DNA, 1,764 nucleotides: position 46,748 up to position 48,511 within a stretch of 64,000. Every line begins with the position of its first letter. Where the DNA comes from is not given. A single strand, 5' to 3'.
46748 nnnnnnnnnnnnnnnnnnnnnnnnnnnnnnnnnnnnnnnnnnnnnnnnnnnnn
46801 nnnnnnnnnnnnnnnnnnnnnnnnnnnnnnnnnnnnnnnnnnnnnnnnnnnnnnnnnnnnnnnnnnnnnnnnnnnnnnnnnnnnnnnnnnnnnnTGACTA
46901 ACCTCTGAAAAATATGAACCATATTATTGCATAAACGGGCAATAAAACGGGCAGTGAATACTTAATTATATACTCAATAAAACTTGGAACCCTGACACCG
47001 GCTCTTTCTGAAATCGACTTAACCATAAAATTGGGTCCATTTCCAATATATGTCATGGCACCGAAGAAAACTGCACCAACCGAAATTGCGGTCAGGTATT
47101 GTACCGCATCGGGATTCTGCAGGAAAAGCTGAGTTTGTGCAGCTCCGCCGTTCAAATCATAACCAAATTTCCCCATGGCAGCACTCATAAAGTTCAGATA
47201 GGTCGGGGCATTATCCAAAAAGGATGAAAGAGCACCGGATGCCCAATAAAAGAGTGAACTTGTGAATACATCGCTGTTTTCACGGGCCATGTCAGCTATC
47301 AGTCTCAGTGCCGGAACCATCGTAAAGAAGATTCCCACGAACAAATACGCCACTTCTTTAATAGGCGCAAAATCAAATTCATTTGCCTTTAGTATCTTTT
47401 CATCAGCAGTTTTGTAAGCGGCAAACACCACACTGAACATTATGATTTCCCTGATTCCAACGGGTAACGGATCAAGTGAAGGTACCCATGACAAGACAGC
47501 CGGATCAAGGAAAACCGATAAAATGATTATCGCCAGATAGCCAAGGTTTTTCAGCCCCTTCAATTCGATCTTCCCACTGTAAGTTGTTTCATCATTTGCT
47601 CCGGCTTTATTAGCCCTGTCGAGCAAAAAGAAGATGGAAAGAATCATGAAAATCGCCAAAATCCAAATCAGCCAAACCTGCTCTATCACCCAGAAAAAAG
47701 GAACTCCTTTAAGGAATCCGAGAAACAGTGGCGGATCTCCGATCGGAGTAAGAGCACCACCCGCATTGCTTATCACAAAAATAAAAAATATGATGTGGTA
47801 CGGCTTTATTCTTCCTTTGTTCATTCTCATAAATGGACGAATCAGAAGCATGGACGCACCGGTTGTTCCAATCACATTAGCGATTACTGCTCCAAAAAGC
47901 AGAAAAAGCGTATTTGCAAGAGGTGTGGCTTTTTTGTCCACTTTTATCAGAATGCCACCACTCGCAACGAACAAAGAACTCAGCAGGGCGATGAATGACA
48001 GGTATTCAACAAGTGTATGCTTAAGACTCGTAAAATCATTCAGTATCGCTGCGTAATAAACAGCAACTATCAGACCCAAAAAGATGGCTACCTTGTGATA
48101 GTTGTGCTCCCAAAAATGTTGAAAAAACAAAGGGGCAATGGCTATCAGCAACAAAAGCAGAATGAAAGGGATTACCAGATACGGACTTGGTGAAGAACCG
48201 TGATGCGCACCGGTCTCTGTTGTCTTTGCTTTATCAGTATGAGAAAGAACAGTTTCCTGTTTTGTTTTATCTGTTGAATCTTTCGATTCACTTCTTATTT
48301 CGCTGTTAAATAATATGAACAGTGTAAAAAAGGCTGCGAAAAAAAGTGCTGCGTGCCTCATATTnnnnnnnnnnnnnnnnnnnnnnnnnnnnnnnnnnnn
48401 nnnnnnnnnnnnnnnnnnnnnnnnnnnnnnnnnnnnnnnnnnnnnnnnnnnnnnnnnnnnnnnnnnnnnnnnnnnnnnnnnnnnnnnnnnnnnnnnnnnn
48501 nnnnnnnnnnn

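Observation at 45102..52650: NhaD-type ion transporter gene embedded between nuoM and nuoN of a complex I membrane-arm operon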

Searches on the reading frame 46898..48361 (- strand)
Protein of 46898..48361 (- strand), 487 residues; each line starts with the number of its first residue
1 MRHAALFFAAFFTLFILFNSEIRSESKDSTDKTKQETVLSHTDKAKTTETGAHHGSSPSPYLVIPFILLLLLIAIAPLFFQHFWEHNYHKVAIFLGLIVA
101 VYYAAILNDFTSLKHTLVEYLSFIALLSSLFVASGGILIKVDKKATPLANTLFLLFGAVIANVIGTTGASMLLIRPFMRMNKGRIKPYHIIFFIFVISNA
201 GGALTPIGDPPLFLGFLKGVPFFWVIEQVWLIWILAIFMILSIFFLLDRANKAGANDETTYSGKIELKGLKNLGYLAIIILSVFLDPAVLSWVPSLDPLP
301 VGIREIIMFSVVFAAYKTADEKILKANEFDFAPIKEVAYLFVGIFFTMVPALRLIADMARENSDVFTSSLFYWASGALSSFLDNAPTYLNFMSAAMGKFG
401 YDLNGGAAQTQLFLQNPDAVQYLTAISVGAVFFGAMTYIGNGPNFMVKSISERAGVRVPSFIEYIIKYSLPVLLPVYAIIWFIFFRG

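Call 3: search_protein_families(library=pfam, proteins=[window:46898-48361:-])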
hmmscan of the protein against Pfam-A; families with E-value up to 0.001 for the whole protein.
window:46898-48361:- (487 aa): 2 families
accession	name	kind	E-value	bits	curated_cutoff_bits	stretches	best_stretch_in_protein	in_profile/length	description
PF16980.11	CitMHS_2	-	3.3e-142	474.7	25.7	1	61-485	7-448/448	Putative citrate transport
PF03600.22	CitMHS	-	1.6e-11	44.4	31.9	1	151-397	81-316/336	Citrate transporter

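Call 4: search_protein_families(library=ncbifam, proteins=[window:46898-48361:-])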
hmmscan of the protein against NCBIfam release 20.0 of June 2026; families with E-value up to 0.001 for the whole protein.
window:46898-48361:- (487 aa): 0 families

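Call 9: find_homologous_proteins(query=window:46898-48361:-)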
Query window:46898-48361:- (487 aa): 8000 proteins with E <= 0.001 among 8000 candidates; the best 120 are listed.
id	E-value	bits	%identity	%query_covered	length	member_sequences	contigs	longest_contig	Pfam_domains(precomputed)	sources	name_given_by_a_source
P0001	0.0e+0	1044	97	100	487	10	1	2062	PF16980.12,PF03600.23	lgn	-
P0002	1.5e-290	982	91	100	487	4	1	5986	PF16980.12,PF03600.23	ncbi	-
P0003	3.0e-271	918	84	100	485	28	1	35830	PF16980.12,PF03600.23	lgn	-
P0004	9.6e-269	910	84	100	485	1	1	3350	PF16980.12,PF03600.23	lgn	-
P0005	3.0e-268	908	84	100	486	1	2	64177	PF16980.12,PF03600.23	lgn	-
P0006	5.3e-268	908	84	100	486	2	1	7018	PF16980.12,PF03600.23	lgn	-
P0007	3.9e-267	905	84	100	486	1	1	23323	PF16980.12,PF03600.23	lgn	-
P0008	3.6e-265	898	82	100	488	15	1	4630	PF16980.12,PF03600.23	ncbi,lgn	-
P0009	6.1e-258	875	79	100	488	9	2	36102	PF16980.12,PF03600.23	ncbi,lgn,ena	-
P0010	1.3e-231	788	83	87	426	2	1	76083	PF16980.12,PF03600.23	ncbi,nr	ncbi:MAG: sodium:proton antiporter [Ignavibacteriaceae bacterium]|nr:sodium:proton antiporter [Ignav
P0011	1.3e-208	712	87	76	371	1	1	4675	PF16980.12,PF03600.23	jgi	-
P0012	2.3e-199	681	69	94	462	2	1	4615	PF16980.12,PF03600.23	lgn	-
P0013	1.0e-197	676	69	93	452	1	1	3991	PF16980.12,PF03600.23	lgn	-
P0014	4.9e-197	674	70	91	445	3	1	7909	PF16980.12,PF03600.23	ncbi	-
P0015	8.5e-197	673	69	93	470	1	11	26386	PF16980.12,PF03600.23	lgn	-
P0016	8.9e-197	673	69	93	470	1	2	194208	PF16980.12,PF03600.23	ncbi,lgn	-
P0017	1.3e-196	672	68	92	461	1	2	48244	PF16980.12,PF03600.23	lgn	-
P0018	2.0e-196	672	68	92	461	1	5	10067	PF16980.12,PF03600.23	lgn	-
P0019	2.0e-196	672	68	92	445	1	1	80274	PF16980.12,PF03600.23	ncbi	ncbi:MAG: sodium:proton antiporter [Ignavibacteriales bacterium]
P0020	2.9e-196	671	68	92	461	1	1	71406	PF16980.12,PF03600.23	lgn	-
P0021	7.6e-195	666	66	94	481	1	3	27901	PF16980.12,PF03600.23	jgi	-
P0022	1.5e-194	665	66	95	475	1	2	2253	PF16980.12,PF03600.23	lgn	-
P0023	3.9e-194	664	64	98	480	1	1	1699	PF16980.12,PF03600.23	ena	-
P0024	4.2e-194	664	67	93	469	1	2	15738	PF16980.12,PF03600.23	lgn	-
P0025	9.0e-194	663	69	91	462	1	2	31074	PF16980.12,PF03600.23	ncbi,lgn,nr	ncbi:MAG: hypothetical protein FMNOHCHN_03454 [Ignavibacteriaceae bacterium]|nr:hypothetical protein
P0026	1.1e-193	663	65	98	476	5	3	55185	PF16980.12,PF03600.23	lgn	-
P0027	1.2e-193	663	70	88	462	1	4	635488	PF16980.12,PF03600.23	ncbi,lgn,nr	ncbi:MAG: sodium:proton antiporter [Ignavibacteriaceae bacterium]|nr:sodium:proton antiporter [Ignav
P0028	1.3e-193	662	69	91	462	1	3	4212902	PF16980.12,PF03600.23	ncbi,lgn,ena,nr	ncbi:MAG: sodium:proton antiporter [Ignavibacteriales bacterium]|nr:MAG: sodium:proton antiporter [I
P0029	2.0e-193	662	70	91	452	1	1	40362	PF16980.12,PF03600.23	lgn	-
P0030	4.8e-193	661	68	91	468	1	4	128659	PF16980.12,PF03600.23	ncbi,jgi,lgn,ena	-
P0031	1.2e-192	659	68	91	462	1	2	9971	PF16980.12,PF03600.23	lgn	-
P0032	1.6e-192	659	64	96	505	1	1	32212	PF16980.12,PF03600.23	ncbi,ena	-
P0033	2.0e-192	658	67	92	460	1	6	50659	PF16980.12,PF03600.23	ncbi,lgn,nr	ncbi:MAG: sodium:proton antiporter [Ignavibacteriaceae bacterium]|nr:sodium:proton antiporter [Ignav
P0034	2.0e-192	658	64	100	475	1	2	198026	PF16980.12,PF03600.23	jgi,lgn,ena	-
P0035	3.1e-192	658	67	92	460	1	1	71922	PF16980.12,PF03600.23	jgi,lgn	-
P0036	4.2e-192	657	64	95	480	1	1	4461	PF16980.12,PF03600.23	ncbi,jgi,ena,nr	ncbi:MAG: citrate transporter [Candidatus Cloacimonadota bacterium]|nr:MAG: citrate transporter [Can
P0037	5.6e-192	657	64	95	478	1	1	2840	PF16980.12,PF03600.23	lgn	-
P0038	6.1e-192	657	67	91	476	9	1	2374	PF16980.12,PF03600.23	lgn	-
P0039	7.7e-192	657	66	93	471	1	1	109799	PF16980.12,PF03600.23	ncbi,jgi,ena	-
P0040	1.0e-191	656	67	88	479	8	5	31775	PF16980.12,PF03600.23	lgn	-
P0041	2.3e-191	655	66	95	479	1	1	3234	PF16980.12,PF03600.23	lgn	-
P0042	2.5e-191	655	62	99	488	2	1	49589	PF16980.12,PF03600.23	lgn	-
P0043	2.6e-191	655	69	91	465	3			PF16980.12,PF03600.23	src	-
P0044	2.7e-191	655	64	97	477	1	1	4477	PF16980.12,PF03600.23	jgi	jgi:Na+/H+ antiporter NhaD/arsenite permease-like protein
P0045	3.0e-191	655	68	90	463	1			PF16980.12,PF03600.23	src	-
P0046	3.8e-191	654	65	94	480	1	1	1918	PF16980.12,PF03600.23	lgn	-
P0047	4.3e-191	654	64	96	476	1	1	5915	PF16980.12,PF03600.23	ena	-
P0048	5.5e-191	654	67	90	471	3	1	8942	PF16980.12,PF03600.23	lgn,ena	-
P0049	6.9e-191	653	68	90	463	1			PF16980.12,PF03600.23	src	-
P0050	7.1e-191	653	65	94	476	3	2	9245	PF16980.12,PF03600.23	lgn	-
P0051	1.1e-190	653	64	97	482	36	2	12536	PF16980.12,PF03600.23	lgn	-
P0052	2.0e-190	652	63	100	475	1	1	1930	PF16980.12,PF03600.23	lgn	-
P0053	2.1e-190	652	62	100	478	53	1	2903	PF16980.12,PF03600.23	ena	-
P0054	2.5e-190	652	67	90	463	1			PF16980.12,PF03600.23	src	-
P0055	2.7e-190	651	70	88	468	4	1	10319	PF16980.12,PF03600.23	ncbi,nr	ncbi:MAG: sodium:proton antiporter [Ignavibacteria bacterium]|nr:sodium:proton antiporter [Ignavibac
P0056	8.6e-190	650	65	94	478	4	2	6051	PF16980.12,PF03600.23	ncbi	-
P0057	9.4e-190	650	66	93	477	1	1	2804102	PF16980.12,PF03600.23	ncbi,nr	ncbi:MAG: sodium:proton antiporter [Ignavibacterium sp.]|nr:MAG: sodium:proton antiporter [Ignavibac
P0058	1.1e-189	650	64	98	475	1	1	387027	PF16980.12,PF03600.23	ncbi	ncbi:MAG: sodium:proton antiporter [Ignavibacteriaceae bacterium]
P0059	1.4e-189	649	63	98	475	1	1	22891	PF16980.12,PF03600.23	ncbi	-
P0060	1.4e-189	649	65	95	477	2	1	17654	PF16980.12,PF03600.23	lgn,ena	-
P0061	1.7e-189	649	65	92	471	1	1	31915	PF16980.12,PF03600.23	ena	-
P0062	1.9e-189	649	66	90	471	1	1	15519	PF16980.12,PF03600.23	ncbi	-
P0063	2.1e-189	649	66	93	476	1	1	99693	PF16980.12,PF03600.23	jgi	jgi:Na+/H+ antiporter NhaD/arsenite permease-like protein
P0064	2.2e-189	648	66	91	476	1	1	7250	PF16980.12,PF03600.23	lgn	-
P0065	2.3e-189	648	63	100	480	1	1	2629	PF16980.12,PF03600.23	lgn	-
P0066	2.5e-189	648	66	91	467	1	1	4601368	PF16980.12,PF03600.23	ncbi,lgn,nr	ncbi:MAG: sodium:proton antiporter [Ignavibacteriales bacterium]|nr:MAG: sodium:proton antiporter [I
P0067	2.6e-189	648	64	95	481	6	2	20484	PF16980.12,PF03600.23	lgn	-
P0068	2.7e-189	648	62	99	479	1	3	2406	PF16980.12,PF03600.23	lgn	-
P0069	2.7e-189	648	63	97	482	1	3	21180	PF16980.12,PF03600.23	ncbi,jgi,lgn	ncbi:MAG: sodium:proton antiporter [Ignavibacteria bacterium]|jgi:Na+/H+ antiporter NhaD/arsenite pe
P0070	2.8e-189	648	65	93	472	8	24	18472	PF16980.12,PF03600.23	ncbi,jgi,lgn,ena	-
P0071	3.4e-189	648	65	94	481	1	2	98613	PF16980.12,PF03600.23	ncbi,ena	-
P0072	5.3e-189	647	62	98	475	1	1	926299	PF16980.12,PF03600.23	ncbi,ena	-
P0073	5.8e-189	647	65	93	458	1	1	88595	PF16980.12,PF03600.23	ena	-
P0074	6.0e-189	647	65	94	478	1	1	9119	PF16980.12,PF03600.23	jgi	-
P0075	6.9e-189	647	67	92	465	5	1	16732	PF16980.12,PF03600.23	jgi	-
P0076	6.9e-189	647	62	98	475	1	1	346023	PF16980.12,PF03600.23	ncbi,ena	-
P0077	8.5e-189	647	65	89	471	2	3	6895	PF16980.12,PF03600.23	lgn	-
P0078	1.1e-188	646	66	90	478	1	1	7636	PF16980.12,PF03600.23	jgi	jgi:Na+/H+ antiporter NhaD/arsenite permease-like protein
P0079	1.5e-188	646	64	94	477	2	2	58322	PF16980.12,PF03600.23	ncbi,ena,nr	ncbi:hypothetical protein BMS3Abin03_03133 [bacterium BMS3Abin03]|nr:hypothetical protein BMS3Abin03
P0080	1.7e-188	646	66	89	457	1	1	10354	PF16980.12,PF03600.23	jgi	-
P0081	2.2e-188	645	67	91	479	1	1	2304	PF16980.12,PF03600.23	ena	-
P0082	2.3e-188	645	66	94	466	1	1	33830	PF16980.12,PF03600.23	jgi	jgi:Na+/H+ antiporter NhaD/arsenite permease-like protein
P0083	2.4e-188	645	63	100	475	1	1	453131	PF16980.12,PF03600.23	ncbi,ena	-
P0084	2.5e-188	645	63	98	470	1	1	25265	PF16980.12,PF03600.23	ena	-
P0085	3.7e-188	644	63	97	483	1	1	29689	PF16980.12,PF03600.23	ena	-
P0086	4.2e-188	644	64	97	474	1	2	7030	PF16980.12,PF03600.23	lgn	-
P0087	4.9e-188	644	65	91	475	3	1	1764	PF16980.12,PF03600.23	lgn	-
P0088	5.5e-188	644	65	94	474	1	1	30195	PF16980.12,PF03600.23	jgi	jgi:Na+/H+ antiporter NhaD/arsenite permease-like protein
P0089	6.0e-188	644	62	100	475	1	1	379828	PF16980.12,PF03600.23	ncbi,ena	-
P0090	6.2e-188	644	66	91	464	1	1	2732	PF16980.12,PF03600.23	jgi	jgi:Na+/H+ antiporter NhaD/arsenite permease-like protein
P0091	6.2e-188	644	64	98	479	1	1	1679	PF16980.12,PF03600.23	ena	-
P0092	6.8e-188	644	62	99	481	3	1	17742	PF16980.12,PF03600.23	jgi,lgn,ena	-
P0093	7.3e-188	643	64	97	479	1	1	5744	PF16980.12,PF03600.23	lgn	-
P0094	7.8e-188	643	64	94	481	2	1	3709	PF16980.12,PF03600.23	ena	-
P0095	8.2e-188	643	67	89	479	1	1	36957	PF16980.12,PF03600.23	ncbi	ncbi:MAG: sodium:proton antiporter [Ignavibacteriaceae bacterium]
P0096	9.5e-188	643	62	100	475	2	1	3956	PF16980.12,PF03600.23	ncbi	-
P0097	1.2e-187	643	65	94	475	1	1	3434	PF16980.12,PF03600.23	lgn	-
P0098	1.3e-187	643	68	90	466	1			PF16980.12,PF03600.23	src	-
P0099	1.3e-187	643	64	95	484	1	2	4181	PF16980.12,PF03600.23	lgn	-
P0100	1.4e-187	642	67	92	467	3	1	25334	PF16980.12,PF03600.23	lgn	-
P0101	1.5e-187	642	65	91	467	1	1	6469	PF16980.12,PF03600.23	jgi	jgi:Na+/H+ antiporter NhaD/arsenite permease-like protein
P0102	1.6e-187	642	66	90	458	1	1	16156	PF16980.12,PF03600.23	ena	-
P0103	1.6e-187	642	65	92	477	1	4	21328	PF16980.12,PF03600.23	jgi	jgi:Na+/H+ antiporter NhaD/arsenite permease-like protein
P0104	2.2e-187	642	67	85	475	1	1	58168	PF16980.12,PF03600.23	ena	-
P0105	2.4e-187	642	65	90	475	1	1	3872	PF16980.12,PF03600.23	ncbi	ncbi:MAG TPA: sodium:proton antiporter [Ignavibacteriaceae bacterium]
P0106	2.4e-187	642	66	91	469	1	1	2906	PF16980.12,PF03600.23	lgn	-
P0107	2.5e-187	642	62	100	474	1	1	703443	PF16980.12,PF03600.23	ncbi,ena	-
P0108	2.7e-187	642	66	91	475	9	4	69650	PF16980.12,PF03600.23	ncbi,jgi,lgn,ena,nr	ncbi:MAG TPA: sodium:proton antiporter [Ignavibacteriaceae bacterium]|nr:sodium:proton antiporter [I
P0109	2.8e-187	642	68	90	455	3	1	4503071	PF16980.12,PF03600.23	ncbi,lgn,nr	ncbi:MAG: sodium:proton antiporter [Ignavibacteriae bacterium]|nr:sodium:proton antiporter [Ignaviba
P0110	3.2e-187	641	65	92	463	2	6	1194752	PF16980.12,PF03600.23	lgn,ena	-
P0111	3.4e-187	641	66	90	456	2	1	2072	PF16980.12,PF03600.23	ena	-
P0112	3.8e-187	641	66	90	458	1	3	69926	PF16980.12,PF03600.23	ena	-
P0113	4.0e-187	641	69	88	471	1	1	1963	PF16980.12,PF03600.23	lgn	-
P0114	4.2e-187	641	65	94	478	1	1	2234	PF16980.12,PF03600.23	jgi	-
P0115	4.3e-187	641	65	90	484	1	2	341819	PF16980.12,PF03600.23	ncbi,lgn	-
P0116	4.6e-187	641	66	90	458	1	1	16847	PF16980.12,PF03600.23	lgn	-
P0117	4.8e-187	641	65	93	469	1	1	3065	PF16980.12,PF03600.23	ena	-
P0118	5.1e-187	641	62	98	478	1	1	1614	PF16980.12,PF03600.23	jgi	jgi:Na+/H+ antiporter NhaD/arsenite permease-like protein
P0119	5.2e-187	641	63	97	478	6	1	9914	PF16980.12,PF03600.23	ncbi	-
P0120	5.6e-187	641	63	98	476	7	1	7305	PF16980.12,PF03600.23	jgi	jgi:Na+/H+ antiporter NhaD/arsenite permease-like protein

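Call 19: search_solved_structures(query=window:46898-48361:-, max_evalue=1)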
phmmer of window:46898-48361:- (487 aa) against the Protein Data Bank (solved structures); distinct sequences matched with E-value up to 1: 0.

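Call 28: find_related_loci(query=A2, collection=genome_contigs, flank=6000)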
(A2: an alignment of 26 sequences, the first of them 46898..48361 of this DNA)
Query A2 (487 aa) in genome_contigs; peptide patterns used: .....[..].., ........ (x = any residue, [..] = any of these).
600 stretches matched a pattern (row limit reached: there are more); 589 encode a relative of the query (tblastn E <= 1e-3); the best 80 are kept; 80 distinct loci.
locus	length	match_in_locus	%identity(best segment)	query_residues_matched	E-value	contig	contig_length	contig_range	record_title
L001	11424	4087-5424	65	35-485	0e+0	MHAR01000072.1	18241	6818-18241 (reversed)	MAG: Ignavibacteria bacterium RIFOXYB12_FULL_35_14 rifoxyb3_full_scaffold_584, whole genome shotgun sequence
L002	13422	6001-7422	62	1-485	0e+0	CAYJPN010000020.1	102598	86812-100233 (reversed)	MAG TPA_asm: uncultured Ignavibacteriaceae bacterium isolate ERP124720_co1_209 genome assembly, contig: NODE_271_length_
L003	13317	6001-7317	65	43-485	0e+0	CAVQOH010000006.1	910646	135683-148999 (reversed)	MAG: uncultured Ignavibacteriales bacterium isolate MFD09964.bin.1.236 genome assembly, contig: contig_9358, whole genom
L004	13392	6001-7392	62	1-475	0e+0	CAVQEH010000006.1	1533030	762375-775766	MAG: uncultured Ignavibacteria bacterium isolate MFD02416.bin.1.320 genome assembly, contig: contig_48018, whole genome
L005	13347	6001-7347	63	34-487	0e+0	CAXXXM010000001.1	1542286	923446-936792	MAG: Melioribacteraceae bacterium isolate 19b69164-f2ba-4969-9034-9b84567f6f9b genome assembly, contig: contig_1, whole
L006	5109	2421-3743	65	43-485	0e+0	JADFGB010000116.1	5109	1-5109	MAG: Bacteroidetes bacterium isolate B29T3L8 B29T3L8_NODE7146, whole genome shotgun sequence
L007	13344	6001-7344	63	37-487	0e+0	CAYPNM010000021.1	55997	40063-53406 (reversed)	MAG TPA_asm: uncultured Ignavibacteriaceae bacterium isolate binchicken_co150_475 genome assembly, contig: NODE_1106_len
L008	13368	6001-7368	63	14-486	0e+0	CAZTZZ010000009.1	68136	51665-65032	MAG TPA_asm: uncultured Ignavibacteriaceae bacterium isolate binchicken_co275_501 genome assembly, contig: NODE_305_leng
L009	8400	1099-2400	63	50-487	0e+0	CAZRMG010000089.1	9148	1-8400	MAG TPA_asm: uncultured Melioribacteraceae bacterium isolate SRP294416_co1_188 genome assembly, contig: NODE_17147_lengt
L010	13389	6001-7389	62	11-485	0e+0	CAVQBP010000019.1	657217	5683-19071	MAG: uncultured Bacteroidetes bacterium isolate MFD02923.bin.1.10 genome assembly, contig: contig_48106, whole genome sh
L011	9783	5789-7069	62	58-487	0e+0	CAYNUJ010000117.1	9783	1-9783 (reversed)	MAG TPA_asm: uncultured Melioribacteraceae bacterium isolate SRP216583_co1_164 genome assembly, contig: NODE_6839_length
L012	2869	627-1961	62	38-487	0e+0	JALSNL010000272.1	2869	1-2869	MAG: Melioribacteraceae bacterium isolate 356-284_maxbin2_scaf2bin.240_VB 356-284_scaffold_31915_c1, whole genome shotgu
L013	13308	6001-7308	67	50-487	2e-178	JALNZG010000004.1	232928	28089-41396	MAG: Ignavibacteriaceae bacterium isolate SO_2017_GW3 bin 6 scaffold_66_c1_OW296A_2017, whole genome shotgun sequence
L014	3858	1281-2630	58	26-485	0e+0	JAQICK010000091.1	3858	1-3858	MAG: Melioribacteraceae bacterium isolate GH35 k119_513873, whole genome shotgun sequence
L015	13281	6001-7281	63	58-487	7e-176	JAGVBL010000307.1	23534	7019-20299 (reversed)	MAG: Ignavibacteriales bacterium isolate DeMMO6_29 c_000000067201, whole genome shotgun sequence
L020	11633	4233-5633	54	32-486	2e-162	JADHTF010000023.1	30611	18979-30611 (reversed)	MAG: Chlorobium phaeobacteroides isolate BS150m-G13 BS-150m-C1212, whole genome shotgun sequence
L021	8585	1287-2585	58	58-486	3e-162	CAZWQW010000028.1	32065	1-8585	MAG TPA_asm: uncultured bacterium isolate binchicken_co27_440 genome assembly, contig: NODE_2416_length_32065_cov_14.163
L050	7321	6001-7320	56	61-469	9e-146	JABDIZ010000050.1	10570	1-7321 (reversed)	MAG: Rhodothermaceae bacterium isolate SS_bin_10 k127_3267093, whole genome shotgun sequence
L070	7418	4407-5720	50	59-486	4e-132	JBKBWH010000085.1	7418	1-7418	MAG: Candidatus Kryptonium sp. isolate 21I_069.bin.60 NODE_85_length_7418_cov_3.250647, whole genome shotgun sequence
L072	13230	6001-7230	51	63-484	7e-131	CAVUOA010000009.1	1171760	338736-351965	MAG: Ignavibacteriota bacterium isolate MFD02416.bin.2.75 genome assembly, contig: contig_19946, whole genome shotgun se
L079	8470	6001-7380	48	64-486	4e-129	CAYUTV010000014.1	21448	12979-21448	MAG TPA_asm: uncultured Planctomycetia bacterium isolate binchicken_co16_157 genome assembly, contig: NODE_4103_length_2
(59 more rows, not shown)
